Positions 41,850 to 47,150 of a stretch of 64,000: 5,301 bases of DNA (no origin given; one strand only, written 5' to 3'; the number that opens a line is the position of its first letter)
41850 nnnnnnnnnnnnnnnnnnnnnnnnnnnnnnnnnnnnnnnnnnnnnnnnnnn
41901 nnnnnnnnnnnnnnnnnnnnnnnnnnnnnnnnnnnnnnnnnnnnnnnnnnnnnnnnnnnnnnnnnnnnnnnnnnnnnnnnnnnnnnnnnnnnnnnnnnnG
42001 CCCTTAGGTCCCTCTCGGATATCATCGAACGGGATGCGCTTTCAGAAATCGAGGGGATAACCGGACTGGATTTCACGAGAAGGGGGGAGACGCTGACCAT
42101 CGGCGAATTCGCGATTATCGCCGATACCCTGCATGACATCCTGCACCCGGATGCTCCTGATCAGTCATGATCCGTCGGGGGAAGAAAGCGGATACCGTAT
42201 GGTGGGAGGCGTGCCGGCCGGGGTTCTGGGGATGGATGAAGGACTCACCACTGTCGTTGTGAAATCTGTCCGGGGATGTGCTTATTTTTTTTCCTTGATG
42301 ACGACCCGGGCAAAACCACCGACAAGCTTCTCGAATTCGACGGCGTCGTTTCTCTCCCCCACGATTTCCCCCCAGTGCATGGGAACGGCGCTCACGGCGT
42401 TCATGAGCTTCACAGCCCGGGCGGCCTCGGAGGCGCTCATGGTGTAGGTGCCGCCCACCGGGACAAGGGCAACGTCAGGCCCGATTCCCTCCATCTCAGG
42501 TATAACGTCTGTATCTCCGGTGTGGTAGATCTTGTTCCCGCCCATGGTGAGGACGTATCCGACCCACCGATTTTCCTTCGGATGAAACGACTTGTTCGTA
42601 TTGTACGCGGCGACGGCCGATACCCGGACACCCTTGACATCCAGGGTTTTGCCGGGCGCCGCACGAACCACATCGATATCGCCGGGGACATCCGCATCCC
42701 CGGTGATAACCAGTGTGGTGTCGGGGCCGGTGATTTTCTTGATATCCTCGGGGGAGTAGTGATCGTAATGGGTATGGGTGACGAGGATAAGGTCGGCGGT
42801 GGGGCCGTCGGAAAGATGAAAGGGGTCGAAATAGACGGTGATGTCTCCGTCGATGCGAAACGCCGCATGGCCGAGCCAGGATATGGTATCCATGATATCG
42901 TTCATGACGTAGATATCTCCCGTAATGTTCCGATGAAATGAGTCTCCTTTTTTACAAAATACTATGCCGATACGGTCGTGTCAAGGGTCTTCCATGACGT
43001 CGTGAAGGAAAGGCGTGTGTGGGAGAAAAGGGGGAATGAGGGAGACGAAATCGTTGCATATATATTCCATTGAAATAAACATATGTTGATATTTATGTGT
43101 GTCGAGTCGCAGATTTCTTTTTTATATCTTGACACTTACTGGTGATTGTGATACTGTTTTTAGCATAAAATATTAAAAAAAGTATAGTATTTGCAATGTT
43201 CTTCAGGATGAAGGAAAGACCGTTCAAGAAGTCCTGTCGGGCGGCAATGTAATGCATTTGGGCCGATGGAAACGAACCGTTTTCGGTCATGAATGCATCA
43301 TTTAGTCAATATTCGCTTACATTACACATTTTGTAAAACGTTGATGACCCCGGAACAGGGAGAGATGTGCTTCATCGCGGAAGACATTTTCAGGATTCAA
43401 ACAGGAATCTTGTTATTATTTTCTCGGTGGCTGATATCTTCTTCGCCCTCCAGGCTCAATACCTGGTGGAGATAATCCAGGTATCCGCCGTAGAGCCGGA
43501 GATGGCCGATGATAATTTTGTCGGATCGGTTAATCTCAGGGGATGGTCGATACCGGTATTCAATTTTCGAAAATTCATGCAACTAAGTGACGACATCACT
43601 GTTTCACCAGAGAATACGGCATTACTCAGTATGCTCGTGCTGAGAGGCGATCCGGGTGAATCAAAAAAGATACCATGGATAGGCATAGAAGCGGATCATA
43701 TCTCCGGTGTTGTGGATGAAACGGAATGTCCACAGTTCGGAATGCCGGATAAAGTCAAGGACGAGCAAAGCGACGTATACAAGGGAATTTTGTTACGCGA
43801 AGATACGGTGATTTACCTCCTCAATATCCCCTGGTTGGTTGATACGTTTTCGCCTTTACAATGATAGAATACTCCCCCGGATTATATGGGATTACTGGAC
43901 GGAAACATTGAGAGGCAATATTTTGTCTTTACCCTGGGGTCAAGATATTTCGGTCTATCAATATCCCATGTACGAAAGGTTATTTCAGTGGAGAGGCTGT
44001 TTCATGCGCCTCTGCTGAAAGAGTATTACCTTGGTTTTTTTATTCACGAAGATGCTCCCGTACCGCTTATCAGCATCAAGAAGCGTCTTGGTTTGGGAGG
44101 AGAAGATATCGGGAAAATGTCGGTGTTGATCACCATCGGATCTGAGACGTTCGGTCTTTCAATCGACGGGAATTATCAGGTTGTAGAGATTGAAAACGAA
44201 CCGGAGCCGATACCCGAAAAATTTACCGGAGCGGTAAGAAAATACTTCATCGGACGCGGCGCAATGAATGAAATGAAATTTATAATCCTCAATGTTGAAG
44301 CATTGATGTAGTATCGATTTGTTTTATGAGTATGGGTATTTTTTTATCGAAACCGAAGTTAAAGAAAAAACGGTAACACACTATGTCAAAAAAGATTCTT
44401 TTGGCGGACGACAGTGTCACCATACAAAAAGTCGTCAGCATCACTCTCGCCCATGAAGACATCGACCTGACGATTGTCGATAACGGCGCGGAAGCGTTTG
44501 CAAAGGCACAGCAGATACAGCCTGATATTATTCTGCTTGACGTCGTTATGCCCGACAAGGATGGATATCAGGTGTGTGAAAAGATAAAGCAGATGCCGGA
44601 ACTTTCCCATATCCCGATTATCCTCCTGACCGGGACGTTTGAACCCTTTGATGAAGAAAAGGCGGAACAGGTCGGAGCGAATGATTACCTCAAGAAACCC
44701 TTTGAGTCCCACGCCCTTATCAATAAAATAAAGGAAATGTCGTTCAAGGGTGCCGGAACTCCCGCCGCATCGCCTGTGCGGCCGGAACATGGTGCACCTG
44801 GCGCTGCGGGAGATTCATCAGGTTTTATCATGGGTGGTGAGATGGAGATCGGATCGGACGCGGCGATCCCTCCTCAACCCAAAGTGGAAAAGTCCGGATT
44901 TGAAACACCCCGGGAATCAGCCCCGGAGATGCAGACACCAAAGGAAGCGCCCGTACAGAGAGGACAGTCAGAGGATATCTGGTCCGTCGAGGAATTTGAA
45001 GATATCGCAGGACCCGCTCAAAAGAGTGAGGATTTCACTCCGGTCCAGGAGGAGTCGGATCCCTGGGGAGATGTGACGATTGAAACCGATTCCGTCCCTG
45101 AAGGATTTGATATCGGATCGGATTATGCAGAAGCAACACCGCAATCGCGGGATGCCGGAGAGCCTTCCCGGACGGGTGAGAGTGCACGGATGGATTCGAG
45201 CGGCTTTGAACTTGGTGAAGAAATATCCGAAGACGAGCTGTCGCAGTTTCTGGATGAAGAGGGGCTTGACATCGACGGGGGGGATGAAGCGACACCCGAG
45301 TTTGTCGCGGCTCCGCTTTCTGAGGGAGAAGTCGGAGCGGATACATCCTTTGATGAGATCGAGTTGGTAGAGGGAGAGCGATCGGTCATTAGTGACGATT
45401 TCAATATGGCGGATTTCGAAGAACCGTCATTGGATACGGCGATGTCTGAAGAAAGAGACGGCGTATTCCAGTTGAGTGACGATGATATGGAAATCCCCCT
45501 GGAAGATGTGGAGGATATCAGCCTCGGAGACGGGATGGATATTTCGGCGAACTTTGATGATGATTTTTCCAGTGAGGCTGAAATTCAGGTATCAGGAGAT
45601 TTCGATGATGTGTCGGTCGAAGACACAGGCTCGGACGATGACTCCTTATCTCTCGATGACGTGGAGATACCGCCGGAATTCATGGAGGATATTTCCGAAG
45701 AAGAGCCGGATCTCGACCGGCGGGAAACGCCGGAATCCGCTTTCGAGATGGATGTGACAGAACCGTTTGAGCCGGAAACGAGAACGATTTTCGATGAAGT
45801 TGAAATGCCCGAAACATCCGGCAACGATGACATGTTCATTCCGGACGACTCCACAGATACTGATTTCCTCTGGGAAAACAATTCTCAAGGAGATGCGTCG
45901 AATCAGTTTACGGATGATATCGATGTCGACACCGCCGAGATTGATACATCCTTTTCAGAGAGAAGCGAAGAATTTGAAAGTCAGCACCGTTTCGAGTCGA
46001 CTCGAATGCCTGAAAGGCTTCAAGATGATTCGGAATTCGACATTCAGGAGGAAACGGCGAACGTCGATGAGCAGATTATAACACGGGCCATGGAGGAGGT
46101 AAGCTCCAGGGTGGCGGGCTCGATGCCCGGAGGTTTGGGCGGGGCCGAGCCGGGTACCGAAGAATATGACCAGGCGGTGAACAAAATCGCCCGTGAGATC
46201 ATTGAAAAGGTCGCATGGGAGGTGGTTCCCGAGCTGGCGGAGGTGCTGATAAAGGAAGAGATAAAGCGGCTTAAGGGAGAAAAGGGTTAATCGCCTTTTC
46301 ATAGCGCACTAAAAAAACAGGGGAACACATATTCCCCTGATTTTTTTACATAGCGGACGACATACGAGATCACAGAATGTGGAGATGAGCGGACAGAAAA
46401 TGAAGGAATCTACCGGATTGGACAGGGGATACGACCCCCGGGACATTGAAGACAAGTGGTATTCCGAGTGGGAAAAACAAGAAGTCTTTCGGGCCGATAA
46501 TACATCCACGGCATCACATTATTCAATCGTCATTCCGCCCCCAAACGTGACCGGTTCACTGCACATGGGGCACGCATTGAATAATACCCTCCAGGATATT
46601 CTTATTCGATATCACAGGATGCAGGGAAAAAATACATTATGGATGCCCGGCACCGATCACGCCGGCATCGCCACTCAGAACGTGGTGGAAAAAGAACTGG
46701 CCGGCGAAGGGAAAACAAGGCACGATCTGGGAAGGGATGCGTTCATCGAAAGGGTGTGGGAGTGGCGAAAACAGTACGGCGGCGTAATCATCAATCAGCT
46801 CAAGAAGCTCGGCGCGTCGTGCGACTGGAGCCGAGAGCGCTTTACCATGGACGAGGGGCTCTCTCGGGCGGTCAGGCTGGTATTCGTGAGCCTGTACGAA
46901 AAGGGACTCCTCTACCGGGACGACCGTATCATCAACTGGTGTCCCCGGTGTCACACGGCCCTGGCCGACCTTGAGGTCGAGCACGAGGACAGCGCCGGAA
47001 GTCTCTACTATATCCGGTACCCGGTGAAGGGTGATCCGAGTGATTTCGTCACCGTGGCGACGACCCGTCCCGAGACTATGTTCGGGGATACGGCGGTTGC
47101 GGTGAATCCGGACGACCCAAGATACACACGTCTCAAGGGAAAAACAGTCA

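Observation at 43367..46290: RomR-like response regulator (REC + ~450-residue acidic disordered region with repeated motifs + conserved C-terminal helix) preceded by two CheW-like genes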

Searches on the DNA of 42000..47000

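Call 80: search_rna_families(source=window, start=42000, end=47000, threshold=evalue, max_evalue=1)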
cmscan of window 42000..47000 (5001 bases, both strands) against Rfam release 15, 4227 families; matches with E-value up to 1: 0.
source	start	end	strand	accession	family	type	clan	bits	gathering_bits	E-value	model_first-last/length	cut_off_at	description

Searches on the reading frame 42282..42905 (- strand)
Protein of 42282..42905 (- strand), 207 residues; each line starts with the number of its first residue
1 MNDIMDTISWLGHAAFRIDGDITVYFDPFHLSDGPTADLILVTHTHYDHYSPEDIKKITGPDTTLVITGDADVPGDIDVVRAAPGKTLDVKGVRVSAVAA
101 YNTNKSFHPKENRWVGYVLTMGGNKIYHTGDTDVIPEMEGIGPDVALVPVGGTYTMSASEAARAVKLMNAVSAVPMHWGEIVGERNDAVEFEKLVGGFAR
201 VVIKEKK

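Call 7: search_protein_families(library=pfam, proteins=[window:42282-42905:-], max_evalue=0.001)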
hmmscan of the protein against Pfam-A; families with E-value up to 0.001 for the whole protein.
window:42282-42905:- (207 aa): 2 families
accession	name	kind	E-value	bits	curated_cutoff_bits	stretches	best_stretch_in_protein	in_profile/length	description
PF13483.12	Lactamase_B_3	-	1.5e-28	100.2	24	1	7-177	1-160/160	Beta-lactamase superfamily domain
PF12706.13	Lactamase_B_2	-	3.5e-21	76.2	27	1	31-178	25-200/200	Beta-lactamase superfamily domain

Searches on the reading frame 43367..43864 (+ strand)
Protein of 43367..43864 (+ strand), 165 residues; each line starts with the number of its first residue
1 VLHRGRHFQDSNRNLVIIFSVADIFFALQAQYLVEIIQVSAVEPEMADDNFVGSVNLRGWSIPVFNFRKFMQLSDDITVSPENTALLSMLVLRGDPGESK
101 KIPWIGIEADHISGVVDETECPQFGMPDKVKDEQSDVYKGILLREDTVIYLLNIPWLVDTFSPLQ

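Call 3: search_protein_families(library=pfam, proteins=[window:43367-43864:+], max_evalue=0.1)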
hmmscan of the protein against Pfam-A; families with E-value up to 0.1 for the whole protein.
window:43367-43864:+ (165 aa): 1 family
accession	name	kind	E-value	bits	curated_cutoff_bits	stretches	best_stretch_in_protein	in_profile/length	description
PF01584.24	CheW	-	4e-10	39.9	23.5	1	16-158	2-134/138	CheW-like domain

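Call 4: search_protein_families(library=ncbifam, proteins=[window:43367-43864:+], max_evalue=0.1)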
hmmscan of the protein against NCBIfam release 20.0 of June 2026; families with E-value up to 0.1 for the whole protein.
window:43367-43864:+ (165 aa): 0 families

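Call 61: search_solved_structures(query=window:43367-43864:+, max_evalue=0.1, show_alignments=2)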
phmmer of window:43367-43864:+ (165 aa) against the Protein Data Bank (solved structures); distinct sequences matched with E-value up to 0.1: 4.
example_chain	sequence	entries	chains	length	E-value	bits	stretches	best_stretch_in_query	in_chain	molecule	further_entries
4jpb_W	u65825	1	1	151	0.011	19.1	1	16-157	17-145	Chemotaxis protein CheW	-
1k0s_A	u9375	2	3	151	0.012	18.9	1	16-158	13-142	CHEMOTAXIS PROTEIN CHEW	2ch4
3ja6_A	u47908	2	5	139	0.013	18.8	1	17-157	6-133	Chemotaxis protein CheW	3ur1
2qdl_A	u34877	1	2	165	0.089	16.1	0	11-71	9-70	Chemotaxis signal transduction protein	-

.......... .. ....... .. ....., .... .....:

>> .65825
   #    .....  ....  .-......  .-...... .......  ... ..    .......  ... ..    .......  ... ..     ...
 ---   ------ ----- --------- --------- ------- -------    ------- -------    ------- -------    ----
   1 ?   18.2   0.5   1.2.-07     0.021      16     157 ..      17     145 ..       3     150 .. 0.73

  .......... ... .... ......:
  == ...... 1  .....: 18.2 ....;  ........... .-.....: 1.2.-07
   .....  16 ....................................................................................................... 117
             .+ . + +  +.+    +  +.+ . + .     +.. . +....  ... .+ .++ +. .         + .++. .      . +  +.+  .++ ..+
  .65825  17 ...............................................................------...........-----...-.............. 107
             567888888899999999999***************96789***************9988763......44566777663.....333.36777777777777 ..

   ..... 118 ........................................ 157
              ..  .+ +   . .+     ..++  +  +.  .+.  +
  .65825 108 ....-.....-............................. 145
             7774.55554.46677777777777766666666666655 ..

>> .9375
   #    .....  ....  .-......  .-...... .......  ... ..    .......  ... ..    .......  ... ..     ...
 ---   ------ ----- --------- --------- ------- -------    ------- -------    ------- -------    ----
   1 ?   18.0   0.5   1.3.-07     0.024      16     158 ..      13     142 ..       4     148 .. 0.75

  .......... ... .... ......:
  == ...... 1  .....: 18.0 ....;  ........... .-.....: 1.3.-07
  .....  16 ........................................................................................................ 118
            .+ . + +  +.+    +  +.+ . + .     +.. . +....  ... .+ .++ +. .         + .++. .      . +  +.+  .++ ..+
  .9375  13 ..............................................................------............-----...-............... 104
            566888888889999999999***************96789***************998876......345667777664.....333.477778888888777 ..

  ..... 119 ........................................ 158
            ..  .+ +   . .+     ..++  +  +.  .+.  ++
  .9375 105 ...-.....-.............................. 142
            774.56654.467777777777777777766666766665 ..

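Call 87: list_cluster_members(proteins=[P0001, window:43367-43864:+, window:43886-44311:+])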
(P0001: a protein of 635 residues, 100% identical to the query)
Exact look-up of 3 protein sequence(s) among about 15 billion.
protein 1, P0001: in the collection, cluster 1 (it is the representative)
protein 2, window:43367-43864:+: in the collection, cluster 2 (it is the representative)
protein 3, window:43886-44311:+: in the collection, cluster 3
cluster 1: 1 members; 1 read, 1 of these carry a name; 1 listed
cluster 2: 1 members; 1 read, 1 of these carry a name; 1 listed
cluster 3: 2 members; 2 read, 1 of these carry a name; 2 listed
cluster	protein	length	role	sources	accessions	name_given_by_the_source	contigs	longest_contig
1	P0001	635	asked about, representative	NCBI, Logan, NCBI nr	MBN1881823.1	MAG: response regulator [Deltaproteobacteria bacterium] | response regulator [Candidatus Zymogenaceae bacterium]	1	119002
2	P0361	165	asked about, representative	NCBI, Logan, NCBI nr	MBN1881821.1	MAG: chemotaxis protein CheW [Deltaproteobacteria bacterium] | chemotaxis protein CheW [Candidatus Zymogenaceae bacterium]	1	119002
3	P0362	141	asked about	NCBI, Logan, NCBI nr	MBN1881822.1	MAG: chemotaxis protein CheW [Deltaproteobacteria bacterium] | chemotaxis protein CheW [Candidatus Zymogenaceae bacterium]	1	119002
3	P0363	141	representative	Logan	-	-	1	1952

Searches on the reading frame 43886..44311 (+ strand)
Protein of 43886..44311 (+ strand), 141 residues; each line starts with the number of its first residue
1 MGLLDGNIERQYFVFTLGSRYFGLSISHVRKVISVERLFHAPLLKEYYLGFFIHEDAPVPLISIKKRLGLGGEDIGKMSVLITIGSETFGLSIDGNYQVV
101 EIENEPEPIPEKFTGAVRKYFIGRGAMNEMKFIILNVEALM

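Call 3: search_protein_families(library=pfam, proteins=[window:43886-44311:+], max_evalue=0.1)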
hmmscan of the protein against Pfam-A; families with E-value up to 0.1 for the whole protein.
window:43886-44311:+ (141 aa): 1 family
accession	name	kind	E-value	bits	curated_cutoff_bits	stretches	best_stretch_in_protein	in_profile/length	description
PF01584.24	CheW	-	3.3e-16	59.6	23.5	1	11-140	1-133/138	CheW-like domain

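Call 4: search_protein_families(library=ncbifam, proteins=[window:43886-44311:+], max_evalue=0.1)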
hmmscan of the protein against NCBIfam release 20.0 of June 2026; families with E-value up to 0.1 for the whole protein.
window:43886-44311:+ (141 aa): 1 family
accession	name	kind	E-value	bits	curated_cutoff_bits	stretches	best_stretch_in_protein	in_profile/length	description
NF007903.0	PRK10612.1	equivalog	4.3e-06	26.6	260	1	9-140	16-150/167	chemotaxis protein CheW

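Call 60: search_solved_structures(query=window:43886-44311:+, max_evalue=0.01, show_alignments=3)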
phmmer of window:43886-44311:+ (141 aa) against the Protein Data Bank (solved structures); distinct sequences matched with E-value up to 0.01: 3.
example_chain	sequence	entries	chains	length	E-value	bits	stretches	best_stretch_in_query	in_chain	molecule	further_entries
2qdl_A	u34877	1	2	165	6e-08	36.2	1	10-133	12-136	Chemotaxis signal transduction protein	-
8c5v_E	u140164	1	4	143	7.3e-08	35.9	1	10-140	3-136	Chemotaxis protein CheW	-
2ho9_A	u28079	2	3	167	9.4e-08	35.5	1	10-140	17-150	Chemotaxis protein cheW | CheW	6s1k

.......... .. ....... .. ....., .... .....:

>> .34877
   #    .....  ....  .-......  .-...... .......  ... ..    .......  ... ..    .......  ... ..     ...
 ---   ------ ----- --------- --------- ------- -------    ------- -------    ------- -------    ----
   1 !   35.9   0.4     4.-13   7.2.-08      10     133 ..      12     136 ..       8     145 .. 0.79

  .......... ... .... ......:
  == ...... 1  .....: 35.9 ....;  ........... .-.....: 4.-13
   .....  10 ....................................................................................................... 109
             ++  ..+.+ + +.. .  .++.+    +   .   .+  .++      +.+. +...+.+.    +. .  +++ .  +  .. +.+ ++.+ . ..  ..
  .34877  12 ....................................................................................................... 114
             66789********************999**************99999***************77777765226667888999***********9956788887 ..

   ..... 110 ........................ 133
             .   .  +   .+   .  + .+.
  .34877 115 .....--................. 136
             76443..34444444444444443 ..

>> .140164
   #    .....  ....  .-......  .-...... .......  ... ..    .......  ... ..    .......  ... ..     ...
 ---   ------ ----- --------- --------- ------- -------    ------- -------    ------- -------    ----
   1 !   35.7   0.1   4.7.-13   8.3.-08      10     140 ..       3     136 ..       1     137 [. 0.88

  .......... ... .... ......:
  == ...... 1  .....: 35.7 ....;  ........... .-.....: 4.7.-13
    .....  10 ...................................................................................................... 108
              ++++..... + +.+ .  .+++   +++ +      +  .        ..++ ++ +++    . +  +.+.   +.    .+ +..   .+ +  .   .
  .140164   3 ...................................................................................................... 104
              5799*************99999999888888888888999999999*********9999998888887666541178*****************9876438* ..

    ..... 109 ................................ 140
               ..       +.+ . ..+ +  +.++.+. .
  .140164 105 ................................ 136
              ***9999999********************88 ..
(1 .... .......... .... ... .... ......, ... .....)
